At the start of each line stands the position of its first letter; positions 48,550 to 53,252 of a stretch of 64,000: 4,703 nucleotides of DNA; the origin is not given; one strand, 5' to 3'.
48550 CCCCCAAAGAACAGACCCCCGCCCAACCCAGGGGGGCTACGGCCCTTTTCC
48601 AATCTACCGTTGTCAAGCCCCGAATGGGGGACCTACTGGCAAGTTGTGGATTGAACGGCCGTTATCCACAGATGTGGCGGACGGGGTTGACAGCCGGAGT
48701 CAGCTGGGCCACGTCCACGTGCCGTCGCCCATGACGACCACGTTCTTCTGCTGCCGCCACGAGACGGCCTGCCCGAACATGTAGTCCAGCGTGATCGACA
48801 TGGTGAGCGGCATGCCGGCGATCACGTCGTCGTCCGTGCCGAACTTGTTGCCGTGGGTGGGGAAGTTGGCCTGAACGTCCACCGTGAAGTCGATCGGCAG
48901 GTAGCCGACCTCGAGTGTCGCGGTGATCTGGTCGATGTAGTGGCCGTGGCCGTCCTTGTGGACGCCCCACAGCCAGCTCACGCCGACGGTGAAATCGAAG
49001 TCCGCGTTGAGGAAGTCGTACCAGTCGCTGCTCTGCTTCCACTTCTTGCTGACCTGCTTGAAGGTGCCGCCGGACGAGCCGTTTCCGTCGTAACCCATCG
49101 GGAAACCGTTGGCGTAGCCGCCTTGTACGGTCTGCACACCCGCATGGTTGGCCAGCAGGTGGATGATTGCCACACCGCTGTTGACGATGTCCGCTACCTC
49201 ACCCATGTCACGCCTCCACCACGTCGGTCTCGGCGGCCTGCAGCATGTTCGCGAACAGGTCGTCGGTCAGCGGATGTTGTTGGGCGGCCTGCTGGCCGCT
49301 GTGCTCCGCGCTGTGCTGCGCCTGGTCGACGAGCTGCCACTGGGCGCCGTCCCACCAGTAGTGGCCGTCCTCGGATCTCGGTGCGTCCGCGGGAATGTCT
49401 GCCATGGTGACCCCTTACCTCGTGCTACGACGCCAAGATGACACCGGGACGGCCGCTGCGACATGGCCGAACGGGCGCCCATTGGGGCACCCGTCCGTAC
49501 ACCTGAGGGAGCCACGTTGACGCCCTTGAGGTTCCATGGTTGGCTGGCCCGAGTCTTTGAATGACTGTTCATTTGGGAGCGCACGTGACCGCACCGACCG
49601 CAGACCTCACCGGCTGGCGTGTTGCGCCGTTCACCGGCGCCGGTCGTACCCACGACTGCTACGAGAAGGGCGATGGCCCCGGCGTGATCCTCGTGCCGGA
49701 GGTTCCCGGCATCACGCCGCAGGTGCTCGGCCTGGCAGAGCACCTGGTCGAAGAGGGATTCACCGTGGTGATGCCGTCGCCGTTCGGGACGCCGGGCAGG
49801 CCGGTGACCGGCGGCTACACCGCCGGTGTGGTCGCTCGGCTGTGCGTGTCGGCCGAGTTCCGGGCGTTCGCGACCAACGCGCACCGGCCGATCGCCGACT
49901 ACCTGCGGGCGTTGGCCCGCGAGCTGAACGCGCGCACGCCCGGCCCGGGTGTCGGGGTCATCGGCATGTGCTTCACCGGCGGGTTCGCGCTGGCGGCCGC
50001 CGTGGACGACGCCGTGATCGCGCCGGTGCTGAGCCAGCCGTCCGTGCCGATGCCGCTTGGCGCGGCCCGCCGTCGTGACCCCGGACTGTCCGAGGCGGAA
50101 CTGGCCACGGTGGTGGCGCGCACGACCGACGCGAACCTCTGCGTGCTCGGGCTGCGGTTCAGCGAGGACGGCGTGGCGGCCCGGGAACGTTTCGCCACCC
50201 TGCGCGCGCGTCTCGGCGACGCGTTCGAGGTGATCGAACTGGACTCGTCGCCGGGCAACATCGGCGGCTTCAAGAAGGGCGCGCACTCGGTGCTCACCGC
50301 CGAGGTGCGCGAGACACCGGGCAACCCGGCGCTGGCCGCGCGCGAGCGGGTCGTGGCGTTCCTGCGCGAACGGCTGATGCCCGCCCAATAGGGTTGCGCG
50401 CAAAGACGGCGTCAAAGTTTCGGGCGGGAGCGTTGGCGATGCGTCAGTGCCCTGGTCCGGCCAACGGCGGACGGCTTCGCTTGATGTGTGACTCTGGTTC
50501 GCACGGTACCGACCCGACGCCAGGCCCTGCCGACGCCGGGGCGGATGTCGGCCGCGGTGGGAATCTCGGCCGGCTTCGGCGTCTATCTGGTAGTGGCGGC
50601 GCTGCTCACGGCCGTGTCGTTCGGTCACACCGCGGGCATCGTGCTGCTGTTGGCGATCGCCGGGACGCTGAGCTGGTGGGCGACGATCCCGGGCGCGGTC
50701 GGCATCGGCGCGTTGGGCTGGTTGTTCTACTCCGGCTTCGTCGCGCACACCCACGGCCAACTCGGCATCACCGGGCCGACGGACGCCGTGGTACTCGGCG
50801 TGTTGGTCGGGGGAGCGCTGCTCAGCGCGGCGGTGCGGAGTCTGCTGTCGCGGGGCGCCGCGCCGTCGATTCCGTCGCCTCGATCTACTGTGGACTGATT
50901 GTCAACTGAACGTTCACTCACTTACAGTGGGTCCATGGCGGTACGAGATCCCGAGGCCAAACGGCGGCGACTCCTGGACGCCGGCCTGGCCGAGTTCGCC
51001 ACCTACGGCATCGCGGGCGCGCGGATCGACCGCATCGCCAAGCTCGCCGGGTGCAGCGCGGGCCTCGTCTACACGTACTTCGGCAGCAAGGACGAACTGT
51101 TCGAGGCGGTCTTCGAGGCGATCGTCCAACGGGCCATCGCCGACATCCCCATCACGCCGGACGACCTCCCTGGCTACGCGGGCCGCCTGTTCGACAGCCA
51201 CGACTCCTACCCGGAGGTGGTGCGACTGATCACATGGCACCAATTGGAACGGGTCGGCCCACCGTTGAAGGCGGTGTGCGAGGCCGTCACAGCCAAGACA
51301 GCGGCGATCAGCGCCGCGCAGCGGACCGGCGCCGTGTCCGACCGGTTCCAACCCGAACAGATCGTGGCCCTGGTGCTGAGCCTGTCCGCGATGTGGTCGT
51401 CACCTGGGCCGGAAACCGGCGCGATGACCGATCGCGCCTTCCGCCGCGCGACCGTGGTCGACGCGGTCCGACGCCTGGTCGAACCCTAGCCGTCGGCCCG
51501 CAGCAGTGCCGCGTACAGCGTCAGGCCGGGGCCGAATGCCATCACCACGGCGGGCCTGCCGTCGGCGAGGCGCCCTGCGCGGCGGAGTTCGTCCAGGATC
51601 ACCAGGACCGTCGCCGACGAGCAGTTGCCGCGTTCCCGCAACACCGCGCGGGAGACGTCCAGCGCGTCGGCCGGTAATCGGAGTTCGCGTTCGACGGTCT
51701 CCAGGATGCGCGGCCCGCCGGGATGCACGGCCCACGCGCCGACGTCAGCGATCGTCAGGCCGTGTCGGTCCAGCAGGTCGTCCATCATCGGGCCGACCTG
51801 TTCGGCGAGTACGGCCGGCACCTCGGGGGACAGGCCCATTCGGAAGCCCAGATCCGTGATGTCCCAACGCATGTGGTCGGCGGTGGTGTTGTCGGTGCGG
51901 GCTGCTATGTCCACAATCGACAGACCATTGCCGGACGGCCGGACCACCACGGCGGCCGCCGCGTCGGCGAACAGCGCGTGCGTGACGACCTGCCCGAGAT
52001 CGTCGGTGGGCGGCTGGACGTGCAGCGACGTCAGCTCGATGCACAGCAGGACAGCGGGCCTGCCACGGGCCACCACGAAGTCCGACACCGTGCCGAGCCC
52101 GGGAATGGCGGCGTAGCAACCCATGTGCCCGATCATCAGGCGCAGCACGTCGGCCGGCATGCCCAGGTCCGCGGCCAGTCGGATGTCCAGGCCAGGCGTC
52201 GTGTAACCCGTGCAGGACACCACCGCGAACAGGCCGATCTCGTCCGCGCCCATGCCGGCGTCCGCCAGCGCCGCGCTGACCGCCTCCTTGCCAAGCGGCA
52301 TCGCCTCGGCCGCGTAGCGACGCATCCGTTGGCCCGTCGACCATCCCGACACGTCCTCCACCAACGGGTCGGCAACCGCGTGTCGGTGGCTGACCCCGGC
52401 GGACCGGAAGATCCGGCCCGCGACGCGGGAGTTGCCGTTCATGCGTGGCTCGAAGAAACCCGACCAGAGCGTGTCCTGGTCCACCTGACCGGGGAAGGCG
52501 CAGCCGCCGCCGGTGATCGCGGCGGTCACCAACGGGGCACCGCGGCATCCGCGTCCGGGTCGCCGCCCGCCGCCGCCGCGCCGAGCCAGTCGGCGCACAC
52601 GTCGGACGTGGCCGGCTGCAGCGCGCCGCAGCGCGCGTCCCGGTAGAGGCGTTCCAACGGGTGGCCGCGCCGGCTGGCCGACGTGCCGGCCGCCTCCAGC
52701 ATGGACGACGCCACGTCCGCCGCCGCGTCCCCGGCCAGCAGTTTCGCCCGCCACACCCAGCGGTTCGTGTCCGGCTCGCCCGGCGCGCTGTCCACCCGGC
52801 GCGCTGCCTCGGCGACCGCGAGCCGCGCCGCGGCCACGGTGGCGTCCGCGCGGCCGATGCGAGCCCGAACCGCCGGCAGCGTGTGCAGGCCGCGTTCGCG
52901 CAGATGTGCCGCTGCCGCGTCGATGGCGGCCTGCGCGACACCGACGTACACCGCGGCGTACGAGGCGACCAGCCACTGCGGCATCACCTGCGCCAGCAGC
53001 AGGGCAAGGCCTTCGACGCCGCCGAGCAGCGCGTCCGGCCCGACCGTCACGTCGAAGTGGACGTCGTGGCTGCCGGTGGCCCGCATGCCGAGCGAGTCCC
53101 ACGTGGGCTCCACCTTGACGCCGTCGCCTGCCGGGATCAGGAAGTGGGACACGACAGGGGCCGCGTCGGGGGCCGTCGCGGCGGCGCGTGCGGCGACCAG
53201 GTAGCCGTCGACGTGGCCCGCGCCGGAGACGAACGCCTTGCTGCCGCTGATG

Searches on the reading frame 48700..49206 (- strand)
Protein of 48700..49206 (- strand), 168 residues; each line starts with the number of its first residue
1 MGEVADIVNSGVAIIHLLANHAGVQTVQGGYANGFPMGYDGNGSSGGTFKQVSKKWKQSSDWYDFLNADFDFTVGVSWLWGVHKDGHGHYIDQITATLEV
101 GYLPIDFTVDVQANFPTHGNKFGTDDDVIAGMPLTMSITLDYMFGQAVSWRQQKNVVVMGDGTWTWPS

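Call 9: search_protein_families(library=pfam, proteins=[window:48700-49206:-])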
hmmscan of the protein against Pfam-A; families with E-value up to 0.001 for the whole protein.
window:48700-49206:- (168 aa): 0 families

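Call 19: find_homologous_proteins(query=window:48700-49206:-)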
Query window:48700-49206:- (168 aa): 24 proteins with E <= 0.001 among 39 candidates.
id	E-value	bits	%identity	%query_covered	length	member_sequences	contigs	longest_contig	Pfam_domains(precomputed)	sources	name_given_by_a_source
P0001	8.2e-110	383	98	100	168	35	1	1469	-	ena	-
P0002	1.4e-95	336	85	100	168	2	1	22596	-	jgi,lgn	jgi:hypothetical protein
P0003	2.8e-95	335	85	100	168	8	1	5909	-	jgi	jgi:hypothetical protein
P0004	5.0e-94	331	83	100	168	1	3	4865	-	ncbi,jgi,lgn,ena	ncbi:MAG TPA: hypothetical protein VF892_09875 [Pseudonocardiaceae bacterium]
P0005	5.9e-94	331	83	100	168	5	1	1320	-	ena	-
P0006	1.4e-89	317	79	100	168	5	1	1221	-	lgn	-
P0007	1.6e-89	317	77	100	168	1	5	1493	-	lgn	-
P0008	4.3e-87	309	76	100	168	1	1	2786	-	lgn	-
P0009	8.5e-86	304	75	100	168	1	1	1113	-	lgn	-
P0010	1.5e-85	304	76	100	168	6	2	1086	-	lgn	-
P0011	1.3e-83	297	72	99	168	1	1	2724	-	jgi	jgi:hypothetical protein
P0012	3.5e-83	296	73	100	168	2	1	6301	-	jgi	jgi:hypothetical protein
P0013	1.8e-82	294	75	100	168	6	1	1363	-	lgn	-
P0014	8.3e-82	291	76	97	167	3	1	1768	-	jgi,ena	-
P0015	5.5e-80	285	69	99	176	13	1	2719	-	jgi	-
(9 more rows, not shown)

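Call 20: find_encoding_contigs(protein=P0002, flank=10000, max_places=4)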
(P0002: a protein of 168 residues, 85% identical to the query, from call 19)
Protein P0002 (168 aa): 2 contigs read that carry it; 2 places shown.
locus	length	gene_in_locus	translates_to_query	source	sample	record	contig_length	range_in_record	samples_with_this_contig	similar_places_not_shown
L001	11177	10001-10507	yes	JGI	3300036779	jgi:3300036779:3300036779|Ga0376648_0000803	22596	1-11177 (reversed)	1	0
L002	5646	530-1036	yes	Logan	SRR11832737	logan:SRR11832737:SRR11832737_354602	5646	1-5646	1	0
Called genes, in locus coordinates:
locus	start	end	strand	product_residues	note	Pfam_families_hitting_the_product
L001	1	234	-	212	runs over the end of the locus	-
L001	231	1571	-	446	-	PF01656:CbiA (weak), PF13614:AAA_31 (weak), PF13676:TIR_2 (faint)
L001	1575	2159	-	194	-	PF01582:TIR, PF13676:TIR_2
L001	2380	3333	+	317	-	PF08357:SEFIR, PF13676:TIR_2, PF08305:NPCBM (weak)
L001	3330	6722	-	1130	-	PF18961:DUF5703_N (faint), PF22124:Glyco_hydro_95_cat (weak), PF25490:DUF7910 (weak)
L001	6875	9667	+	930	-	PF22815:CatAgl_D1, PF13229:Beta_helix (faint), PF03422:CBM_6, PF18099:CBM_35_2, PF14200:RicinB_lectin_2, PF00652:Ricin_B_lectin, PF14200:RicinB_lectin_2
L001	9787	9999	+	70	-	-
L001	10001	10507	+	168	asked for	-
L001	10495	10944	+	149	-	PF04237:YjbR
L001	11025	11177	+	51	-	?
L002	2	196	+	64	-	?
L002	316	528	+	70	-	-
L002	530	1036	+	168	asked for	-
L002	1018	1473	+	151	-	PF04237:YjbR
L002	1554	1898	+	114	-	PF13564:DoxX_2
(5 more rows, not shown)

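Call 21: find_encoding_contigs(protein=P0004, flank=10000, max_places=4)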
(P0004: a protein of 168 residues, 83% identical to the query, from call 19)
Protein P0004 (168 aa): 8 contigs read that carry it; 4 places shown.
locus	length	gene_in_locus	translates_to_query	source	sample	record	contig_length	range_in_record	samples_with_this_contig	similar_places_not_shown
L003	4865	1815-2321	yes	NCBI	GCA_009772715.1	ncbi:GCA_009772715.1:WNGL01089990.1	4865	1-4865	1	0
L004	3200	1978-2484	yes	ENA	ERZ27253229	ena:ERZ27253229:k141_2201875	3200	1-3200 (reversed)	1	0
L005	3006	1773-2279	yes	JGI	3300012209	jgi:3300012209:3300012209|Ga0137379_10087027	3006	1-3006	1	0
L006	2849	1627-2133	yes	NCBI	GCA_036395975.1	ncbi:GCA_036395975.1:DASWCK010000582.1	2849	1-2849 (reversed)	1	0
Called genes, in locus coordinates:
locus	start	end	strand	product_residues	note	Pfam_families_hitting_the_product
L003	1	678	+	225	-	?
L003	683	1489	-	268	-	PF01738:DLH (weak)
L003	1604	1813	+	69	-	-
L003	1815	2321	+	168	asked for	-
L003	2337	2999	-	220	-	PF00120:Gln-synt_C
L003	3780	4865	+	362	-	?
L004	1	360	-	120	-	?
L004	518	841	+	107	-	-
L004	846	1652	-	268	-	PF01738:DLH (weak)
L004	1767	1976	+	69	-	-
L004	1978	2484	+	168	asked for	-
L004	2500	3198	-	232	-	PF00120:Gln-synt_C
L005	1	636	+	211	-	?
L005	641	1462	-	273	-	PF01738:DLH (weak)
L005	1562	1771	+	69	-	-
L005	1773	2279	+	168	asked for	-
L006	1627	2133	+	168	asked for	-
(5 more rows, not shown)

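Call 22: find_encoding_contigs(protein=P0003, flank=10000, max_places=4)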
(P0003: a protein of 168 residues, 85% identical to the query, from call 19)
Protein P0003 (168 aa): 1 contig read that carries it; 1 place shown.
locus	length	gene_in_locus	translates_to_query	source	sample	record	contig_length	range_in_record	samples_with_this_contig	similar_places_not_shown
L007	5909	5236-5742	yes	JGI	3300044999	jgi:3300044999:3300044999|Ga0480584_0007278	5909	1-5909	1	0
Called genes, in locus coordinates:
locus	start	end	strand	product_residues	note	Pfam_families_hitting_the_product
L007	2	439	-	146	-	?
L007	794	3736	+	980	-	PF00515:TPR_1 (faint), PF03704:BTAD, PF07719:TPR_2 (faint), PF13176:TPR_7 (faint), PF13181:TPR_8 (faint), PF00931:NB-ARC (weak), PF17874:TPR_MalT (weak), PF13424:TPR_12, +5 more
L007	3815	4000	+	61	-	-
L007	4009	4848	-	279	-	PF01738:DLH (weak)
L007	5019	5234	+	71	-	-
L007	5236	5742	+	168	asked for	-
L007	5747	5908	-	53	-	?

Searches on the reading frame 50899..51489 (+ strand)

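Call 9: search_protein_families(library=pfam, proteins=[window:50899-51489:+])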
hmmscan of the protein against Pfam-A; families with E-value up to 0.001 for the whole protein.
window:50899-51489:+ (196 aa): 2 families
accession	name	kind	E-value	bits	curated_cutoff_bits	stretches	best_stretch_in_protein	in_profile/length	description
PF17926.6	TetR_C_21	-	3.1e-27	95.4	26.2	1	89-192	1-111/111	Tetracyclin repressor-like, C-terminal domain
PF00440.29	TetR_N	-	1.7e-13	50.6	24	1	25-71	1-47/47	Bacterial regulatory proteins, tetR family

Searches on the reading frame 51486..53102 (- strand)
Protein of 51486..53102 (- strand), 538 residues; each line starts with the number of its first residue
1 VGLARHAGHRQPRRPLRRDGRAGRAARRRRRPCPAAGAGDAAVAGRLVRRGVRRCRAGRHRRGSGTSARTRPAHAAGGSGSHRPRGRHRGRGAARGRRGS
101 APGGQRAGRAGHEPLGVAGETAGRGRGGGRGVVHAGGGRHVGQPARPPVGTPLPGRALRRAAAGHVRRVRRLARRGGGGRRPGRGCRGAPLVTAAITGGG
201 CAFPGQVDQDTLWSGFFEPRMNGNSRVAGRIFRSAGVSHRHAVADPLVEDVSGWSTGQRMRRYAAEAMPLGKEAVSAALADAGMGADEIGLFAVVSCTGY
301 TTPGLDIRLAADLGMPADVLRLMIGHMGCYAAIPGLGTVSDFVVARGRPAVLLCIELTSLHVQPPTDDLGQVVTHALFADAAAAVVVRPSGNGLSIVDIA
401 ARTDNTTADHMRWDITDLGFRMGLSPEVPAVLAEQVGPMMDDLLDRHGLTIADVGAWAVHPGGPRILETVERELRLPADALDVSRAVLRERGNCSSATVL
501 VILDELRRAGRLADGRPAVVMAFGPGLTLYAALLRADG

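Call 9: search_protein_families(library=pfam, proteins=[window:51486-53102:-])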
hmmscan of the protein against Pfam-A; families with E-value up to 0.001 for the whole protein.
window:51486-53102:- (538 aa): 5 families
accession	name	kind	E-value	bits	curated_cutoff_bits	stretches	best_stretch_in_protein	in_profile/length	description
PF02797.21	Chal_sti_synt_C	-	1.4e-24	87.2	27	1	407-535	13-148/151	Chalcone and stilbene synthases, C-terminal domain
PF00195.25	Chal_sti_synt_N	-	9e-18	65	27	1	256-387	88-221/225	Chalcone and stilbene synthases, N-terminal domain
PF08541.16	ACP_syn_III_C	-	1e-13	51.7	26.6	1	444-535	1-89/90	3-Oxoacyl-[acyl-carrier-protein (ACP)] synthase III C terminal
PF08392.18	FAE1_CUT1_RppA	-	8.8e-06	25.7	27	1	230-387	50-203/290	FAE1/Type III polyketide synthase-like protein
PF08545.16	ACP_syn_III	-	0.00017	21.8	24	1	328-404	6-79/80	3-Oxoacyl-[acyl-carrier-protein (ACP)] synthase III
